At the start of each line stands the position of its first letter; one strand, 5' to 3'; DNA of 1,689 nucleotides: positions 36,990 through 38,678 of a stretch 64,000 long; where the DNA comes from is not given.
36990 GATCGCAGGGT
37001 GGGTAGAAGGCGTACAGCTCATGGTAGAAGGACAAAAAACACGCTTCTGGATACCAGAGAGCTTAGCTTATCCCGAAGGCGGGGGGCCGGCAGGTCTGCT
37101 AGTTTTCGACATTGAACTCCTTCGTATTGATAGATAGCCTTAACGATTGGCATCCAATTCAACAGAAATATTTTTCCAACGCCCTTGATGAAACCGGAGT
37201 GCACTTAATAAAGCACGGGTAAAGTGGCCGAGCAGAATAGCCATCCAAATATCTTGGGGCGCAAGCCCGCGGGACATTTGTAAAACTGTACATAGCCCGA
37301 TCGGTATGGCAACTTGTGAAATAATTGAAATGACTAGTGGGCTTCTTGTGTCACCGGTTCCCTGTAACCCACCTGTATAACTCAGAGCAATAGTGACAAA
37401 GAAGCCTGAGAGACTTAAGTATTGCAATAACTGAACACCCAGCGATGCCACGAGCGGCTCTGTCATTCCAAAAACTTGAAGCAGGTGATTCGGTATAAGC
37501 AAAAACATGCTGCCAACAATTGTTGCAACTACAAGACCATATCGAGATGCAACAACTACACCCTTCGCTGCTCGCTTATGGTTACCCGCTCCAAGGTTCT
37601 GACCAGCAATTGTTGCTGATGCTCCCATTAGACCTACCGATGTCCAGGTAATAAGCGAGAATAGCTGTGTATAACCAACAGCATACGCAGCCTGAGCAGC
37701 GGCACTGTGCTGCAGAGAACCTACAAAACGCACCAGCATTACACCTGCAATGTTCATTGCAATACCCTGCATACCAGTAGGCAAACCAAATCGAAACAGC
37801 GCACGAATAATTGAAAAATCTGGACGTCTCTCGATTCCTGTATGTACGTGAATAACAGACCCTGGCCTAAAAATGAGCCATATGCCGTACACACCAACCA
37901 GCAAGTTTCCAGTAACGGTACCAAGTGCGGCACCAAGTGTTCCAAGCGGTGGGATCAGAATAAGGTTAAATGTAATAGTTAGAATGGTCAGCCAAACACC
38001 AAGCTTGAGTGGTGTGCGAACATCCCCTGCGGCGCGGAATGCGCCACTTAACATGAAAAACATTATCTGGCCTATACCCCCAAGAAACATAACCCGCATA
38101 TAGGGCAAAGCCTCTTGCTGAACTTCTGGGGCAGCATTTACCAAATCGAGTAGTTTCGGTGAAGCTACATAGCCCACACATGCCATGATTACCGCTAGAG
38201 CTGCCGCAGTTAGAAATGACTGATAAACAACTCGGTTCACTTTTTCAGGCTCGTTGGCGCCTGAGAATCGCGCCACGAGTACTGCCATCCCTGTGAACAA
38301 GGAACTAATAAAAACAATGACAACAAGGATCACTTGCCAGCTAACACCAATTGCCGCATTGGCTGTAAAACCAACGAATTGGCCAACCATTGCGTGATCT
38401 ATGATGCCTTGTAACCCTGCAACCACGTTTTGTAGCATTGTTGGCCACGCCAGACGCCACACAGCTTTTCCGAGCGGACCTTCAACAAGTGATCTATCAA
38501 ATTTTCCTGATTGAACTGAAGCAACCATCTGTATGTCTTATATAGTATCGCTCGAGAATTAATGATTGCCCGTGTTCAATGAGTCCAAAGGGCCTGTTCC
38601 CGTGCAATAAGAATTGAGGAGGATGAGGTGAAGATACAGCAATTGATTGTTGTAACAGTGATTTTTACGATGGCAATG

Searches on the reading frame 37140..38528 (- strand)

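Call 83: search_protein_families(library=pfam, proteins=[window:37140-38528:-], max_evalue=0.001)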
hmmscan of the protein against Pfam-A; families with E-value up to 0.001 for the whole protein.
window:37140-38528:- (462 aa): 2 families
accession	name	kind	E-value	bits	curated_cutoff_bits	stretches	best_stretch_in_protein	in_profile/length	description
PF01554.23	MatE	-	3.2e-44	150.9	24.9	2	29-189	1-160/161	MatE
PF03023.19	MurJ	-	4e-08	32.8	27.4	1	21-221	197-401/451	Lipid II flippase MurJ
